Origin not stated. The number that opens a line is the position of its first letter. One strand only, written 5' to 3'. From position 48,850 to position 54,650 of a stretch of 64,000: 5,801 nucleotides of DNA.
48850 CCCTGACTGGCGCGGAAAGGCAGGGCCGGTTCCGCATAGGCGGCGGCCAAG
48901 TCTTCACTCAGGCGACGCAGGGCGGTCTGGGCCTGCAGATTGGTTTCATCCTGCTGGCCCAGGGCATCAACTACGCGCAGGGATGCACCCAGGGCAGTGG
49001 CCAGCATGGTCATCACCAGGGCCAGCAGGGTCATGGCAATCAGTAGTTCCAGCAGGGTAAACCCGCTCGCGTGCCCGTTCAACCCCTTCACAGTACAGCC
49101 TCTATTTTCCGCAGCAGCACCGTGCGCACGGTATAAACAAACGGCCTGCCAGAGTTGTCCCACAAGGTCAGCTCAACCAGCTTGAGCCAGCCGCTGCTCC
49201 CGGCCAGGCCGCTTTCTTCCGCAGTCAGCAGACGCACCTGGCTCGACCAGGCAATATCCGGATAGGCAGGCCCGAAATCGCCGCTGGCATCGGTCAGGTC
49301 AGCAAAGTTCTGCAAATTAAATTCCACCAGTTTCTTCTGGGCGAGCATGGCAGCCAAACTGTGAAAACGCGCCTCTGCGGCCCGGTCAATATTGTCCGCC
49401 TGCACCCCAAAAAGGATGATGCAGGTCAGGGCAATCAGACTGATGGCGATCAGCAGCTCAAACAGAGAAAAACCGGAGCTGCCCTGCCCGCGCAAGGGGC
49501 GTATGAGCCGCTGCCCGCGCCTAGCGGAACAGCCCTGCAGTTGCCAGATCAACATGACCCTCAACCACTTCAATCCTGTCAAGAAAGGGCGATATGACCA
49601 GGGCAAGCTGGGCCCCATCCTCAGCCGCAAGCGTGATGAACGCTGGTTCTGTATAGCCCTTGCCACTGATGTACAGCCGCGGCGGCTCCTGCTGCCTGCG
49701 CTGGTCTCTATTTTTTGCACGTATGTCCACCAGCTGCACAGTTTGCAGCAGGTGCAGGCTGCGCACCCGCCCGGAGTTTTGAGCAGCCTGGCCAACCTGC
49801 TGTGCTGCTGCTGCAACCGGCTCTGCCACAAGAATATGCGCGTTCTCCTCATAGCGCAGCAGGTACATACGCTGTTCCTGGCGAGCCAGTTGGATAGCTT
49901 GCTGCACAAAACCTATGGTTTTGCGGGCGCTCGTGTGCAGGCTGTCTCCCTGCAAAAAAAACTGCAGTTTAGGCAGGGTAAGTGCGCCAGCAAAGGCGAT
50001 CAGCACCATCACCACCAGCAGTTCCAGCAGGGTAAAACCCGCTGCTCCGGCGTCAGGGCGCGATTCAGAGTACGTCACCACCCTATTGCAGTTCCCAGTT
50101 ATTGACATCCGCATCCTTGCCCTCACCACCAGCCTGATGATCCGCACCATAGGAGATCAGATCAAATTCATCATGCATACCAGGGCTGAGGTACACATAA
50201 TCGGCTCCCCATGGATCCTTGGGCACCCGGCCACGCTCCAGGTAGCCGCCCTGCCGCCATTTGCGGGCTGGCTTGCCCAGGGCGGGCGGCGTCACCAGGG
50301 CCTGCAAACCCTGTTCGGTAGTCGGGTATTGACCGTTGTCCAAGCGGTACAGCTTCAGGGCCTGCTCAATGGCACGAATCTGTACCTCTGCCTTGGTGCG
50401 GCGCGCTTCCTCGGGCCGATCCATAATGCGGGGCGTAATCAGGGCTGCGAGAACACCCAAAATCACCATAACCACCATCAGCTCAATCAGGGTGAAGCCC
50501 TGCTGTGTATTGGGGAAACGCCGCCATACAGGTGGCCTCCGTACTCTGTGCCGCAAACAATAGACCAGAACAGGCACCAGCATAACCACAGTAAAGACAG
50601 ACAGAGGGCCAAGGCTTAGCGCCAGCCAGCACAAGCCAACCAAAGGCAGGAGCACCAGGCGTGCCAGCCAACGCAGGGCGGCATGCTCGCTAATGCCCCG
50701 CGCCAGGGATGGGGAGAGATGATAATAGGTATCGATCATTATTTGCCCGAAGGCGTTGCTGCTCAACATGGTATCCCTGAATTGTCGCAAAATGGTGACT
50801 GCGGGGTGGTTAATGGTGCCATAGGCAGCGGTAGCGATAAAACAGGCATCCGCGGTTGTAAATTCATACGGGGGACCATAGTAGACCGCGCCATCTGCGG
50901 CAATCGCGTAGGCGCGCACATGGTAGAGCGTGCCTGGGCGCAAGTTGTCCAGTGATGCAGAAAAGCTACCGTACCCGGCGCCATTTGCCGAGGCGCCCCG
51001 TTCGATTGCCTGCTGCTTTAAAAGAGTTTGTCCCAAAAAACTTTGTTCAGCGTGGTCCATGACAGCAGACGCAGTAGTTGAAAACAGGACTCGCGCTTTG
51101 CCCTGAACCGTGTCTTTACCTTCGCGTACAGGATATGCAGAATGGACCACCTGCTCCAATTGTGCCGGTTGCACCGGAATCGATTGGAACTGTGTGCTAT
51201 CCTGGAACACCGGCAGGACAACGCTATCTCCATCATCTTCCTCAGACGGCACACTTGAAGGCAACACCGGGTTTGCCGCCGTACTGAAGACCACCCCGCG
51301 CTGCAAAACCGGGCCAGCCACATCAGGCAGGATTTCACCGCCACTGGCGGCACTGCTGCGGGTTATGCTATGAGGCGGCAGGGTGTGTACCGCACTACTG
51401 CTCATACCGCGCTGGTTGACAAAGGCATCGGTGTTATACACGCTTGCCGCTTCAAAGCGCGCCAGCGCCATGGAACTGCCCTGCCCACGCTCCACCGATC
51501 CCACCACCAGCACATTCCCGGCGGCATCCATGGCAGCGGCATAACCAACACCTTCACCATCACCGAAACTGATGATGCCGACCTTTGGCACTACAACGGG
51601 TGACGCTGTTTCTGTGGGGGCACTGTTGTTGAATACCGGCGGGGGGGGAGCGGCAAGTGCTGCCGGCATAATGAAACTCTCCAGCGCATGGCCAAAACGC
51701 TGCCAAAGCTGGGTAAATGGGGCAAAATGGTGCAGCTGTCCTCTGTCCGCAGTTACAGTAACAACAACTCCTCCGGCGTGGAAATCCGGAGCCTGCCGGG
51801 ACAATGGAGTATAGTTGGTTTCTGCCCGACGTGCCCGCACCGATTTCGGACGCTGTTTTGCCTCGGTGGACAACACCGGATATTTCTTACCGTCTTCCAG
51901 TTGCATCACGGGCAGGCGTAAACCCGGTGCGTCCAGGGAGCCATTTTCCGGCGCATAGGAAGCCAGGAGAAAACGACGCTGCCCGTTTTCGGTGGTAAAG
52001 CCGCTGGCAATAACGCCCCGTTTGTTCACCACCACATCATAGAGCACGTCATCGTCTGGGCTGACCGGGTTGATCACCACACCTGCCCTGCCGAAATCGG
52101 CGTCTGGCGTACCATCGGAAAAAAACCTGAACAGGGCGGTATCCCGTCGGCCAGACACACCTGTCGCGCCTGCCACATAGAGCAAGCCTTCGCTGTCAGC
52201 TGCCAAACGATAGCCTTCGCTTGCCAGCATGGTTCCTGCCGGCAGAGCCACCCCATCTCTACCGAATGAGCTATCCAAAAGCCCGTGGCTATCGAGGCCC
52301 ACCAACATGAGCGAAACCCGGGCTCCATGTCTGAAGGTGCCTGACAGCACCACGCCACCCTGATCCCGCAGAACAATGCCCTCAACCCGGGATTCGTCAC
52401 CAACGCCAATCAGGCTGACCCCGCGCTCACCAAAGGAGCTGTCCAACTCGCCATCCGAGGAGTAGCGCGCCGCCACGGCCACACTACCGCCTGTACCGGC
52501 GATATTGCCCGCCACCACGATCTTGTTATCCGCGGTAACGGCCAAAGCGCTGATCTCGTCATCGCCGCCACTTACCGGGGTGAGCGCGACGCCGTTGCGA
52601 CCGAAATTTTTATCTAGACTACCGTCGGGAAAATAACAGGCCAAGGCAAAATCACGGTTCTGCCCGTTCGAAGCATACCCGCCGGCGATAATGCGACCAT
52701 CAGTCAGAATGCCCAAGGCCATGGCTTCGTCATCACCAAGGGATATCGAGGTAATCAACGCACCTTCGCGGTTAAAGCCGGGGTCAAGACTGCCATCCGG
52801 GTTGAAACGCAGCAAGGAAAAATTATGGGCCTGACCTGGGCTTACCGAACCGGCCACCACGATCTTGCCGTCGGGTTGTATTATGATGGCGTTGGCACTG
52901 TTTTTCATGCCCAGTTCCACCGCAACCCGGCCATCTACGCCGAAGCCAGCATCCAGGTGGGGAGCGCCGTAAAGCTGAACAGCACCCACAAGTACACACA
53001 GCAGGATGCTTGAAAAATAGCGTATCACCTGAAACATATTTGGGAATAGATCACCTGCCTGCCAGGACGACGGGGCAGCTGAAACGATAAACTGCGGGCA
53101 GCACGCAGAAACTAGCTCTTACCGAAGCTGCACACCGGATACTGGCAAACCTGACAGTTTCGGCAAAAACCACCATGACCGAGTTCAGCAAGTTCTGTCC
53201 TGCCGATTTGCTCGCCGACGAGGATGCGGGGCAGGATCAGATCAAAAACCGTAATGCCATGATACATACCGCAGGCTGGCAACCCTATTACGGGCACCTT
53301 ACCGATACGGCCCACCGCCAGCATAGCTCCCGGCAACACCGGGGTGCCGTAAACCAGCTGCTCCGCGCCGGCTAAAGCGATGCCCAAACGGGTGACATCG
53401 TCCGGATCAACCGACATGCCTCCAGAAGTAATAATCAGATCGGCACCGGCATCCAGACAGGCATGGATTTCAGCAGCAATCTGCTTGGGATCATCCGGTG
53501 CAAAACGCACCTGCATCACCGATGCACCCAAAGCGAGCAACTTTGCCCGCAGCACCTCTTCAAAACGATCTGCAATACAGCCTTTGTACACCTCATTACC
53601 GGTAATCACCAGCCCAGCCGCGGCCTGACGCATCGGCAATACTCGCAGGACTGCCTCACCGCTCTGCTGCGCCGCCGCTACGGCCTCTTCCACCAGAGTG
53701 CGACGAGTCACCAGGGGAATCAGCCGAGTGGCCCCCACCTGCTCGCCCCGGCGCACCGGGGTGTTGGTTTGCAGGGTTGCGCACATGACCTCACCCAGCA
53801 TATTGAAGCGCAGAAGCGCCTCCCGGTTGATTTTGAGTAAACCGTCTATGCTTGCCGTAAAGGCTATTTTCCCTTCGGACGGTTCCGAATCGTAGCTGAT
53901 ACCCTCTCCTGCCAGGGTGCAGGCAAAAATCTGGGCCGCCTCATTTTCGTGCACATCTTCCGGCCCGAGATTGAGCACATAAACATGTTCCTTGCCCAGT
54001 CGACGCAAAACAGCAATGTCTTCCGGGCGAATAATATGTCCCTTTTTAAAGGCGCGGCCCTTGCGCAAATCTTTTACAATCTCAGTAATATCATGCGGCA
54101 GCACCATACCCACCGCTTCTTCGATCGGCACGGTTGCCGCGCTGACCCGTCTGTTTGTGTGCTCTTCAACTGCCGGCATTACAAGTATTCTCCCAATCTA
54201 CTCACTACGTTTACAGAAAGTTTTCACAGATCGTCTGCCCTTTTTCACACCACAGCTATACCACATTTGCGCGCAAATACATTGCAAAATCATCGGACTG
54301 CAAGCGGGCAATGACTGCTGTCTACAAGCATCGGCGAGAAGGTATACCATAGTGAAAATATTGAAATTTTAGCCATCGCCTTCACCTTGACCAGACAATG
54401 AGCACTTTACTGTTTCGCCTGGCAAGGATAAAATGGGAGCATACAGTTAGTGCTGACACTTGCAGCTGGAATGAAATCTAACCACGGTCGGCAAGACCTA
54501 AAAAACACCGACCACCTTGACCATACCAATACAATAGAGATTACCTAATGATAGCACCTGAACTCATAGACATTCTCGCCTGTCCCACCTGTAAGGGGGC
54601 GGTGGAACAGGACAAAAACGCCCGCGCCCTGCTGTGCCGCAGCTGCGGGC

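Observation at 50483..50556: gspG has a perfect SD+ATG, but one frame off at a CCCC run; as written, the pseudopilin is only translatable as a fusion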

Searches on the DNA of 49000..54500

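Call 45: search_rna_families(source=window, start=49000, end=54500, threshold=evalue, max_evalue=1)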
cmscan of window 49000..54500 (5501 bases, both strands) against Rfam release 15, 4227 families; matches with E-value up to 1: 3.
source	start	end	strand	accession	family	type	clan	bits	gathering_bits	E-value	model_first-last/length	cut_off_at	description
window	50771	50875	+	RF03113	Poribacteria-1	Gene; sRNA;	-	23.8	74.2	0.67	1-107/107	no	Poribacteria-1 RNA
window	52698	52737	-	RF01305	sR51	Gene; snRNA; snoRNA; CD-box;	-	22.7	38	0.19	1-56/56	no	Small nucleolar RNA sR51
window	51849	51908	-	RF02111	IS009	Gene;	-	19.4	117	0.22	1-199/199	no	IS009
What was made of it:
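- On Programmed +1 ribosomal frameshift (prfB-like, or CCC-C slippage used for expression): There is no Rfam match (call 45).
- Tried and rejected: An Rfam scan of 49000-54500 gave only sub-threshold noise (call 45).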

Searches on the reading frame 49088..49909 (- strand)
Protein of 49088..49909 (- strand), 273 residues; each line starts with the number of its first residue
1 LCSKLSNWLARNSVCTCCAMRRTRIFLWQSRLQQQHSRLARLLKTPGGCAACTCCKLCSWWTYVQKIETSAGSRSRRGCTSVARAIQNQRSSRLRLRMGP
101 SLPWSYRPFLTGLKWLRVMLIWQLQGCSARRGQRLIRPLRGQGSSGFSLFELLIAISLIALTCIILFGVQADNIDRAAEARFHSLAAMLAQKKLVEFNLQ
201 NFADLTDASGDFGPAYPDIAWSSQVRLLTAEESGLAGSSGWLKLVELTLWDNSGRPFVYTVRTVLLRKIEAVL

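Call 5: search_protein_families(library=pfam, proteins=[window:49088-49909:-], max_evalue=0.01)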
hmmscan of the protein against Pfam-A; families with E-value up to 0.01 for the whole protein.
window:49088-49909:- (273 aa): 1 family
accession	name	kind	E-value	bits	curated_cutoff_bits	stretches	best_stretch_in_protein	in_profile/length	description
PF07963.17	N_methyl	-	0.0015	18.5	21.2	1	144-166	4-26/27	Prokaryotic N-terminal methylation motif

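Call 6: search_protein_families(library=ncbifam, proteins=[window:49088-49909:-], max_evalue=0.01)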
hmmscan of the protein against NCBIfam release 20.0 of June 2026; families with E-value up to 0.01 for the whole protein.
window:49088-49909:- (273 aa): 5 families
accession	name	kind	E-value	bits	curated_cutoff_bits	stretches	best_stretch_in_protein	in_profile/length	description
TIGR01707.1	gspI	equivalog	5.7e-05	23.6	44.35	1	146-225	1-81/101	type II secretion system minor pseudopilin GspI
TIGR02523.1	type_IV_pilV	equivalog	0.0005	20.6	52.2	1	145-192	2-49/139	type IV pilus modification protein PilV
NF047828.1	T3SSXpsI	equivalog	0.00097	19.2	150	1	146-214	3-71/132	type II secretion system protein XpsI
TIGR02532.1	IV_pilin_GFxxxE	domain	0.0065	16.3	16.3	0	145-161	2-18/24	prepilin-type N-terminal cleavage/methylation domain-containing protein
NF041013.1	T4P_ComGE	equivalog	0.0086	16.2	49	0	145-179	4-38/83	competence type IV pilus minor pilin ComGE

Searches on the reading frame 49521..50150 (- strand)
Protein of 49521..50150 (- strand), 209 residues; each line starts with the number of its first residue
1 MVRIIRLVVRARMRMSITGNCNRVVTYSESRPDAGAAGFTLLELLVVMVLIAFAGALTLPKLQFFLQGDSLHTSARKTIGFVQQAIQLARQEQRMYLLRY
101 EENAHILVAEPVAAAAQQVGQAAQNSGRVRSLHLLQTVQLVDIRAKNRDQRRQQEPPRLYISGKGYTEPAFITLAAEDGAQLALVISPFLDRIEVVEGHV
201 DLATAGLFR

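Call 5: search_protein_families(library=pfam, proteins=[window:49521-50150:-], max_evalue=0.01)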
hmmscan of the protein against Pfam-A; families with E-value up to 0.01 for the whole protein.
window:49521-50150:- (209 aa): 1 family
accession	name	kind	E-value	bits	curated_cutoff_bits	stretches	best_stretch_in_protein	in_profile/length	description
PF07963.17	N_methyl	-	0.00011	22.1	21.2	1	37-57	5-25/27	Prokaryotic N-terminal methylation motif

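Call 6: search_protein_families(library=ncbifam, proteins=[window:49521-50150:-], max_evalue=0.01)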
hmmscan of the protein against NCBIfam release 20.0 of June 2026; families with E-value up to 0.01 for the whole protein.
window:49521-50150:- (209 aa): 8 families
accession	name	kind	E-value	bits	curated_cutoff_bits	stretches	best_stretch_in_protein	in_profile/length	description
TIGR01708.2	typeII_sec_gspH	equivalog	2.2e-11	44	80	1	37-184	2-157/169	type II secretion system minor pseudopilin GspH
TIGR02596.1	TIGR02596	subfamily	1e-07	32.2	70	1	39-100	1-62/196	Verru_Chthon cassette protein D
TIGR01710.1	typeII_sec_gspG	equivalog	1.3e-06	28.5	88.85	1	38-115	2-77/134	type II secretion system major pseudopilin GspG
NF007800.0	PRK10506.1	equivalog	1.8e-06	27.9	158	1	37-104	9-76/163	prepilin peptidase-dependent protein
NF007862.0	PRK10574.1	equivalog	9.8e-06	25.8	138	1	37-93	5-60/145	prepilin peptidase-dependent pilin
TIGR02532.1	IV_pilin_GFxxxE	domain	0.00025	20.7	16.3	1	37-58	2-23/24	prepilin-type N-terminal cleavage/methylation domain-containing protein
NF041013.1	T4P_ComGE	equivalog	0.002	18.2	49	1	38-95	5-62/83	competence type IV pilus minor pilin ComGE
NF040999.1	pilin_ComGC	equivalog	0.0029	17.8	75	1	37-63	2-28/84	competence type IV pilus major pilin ComGC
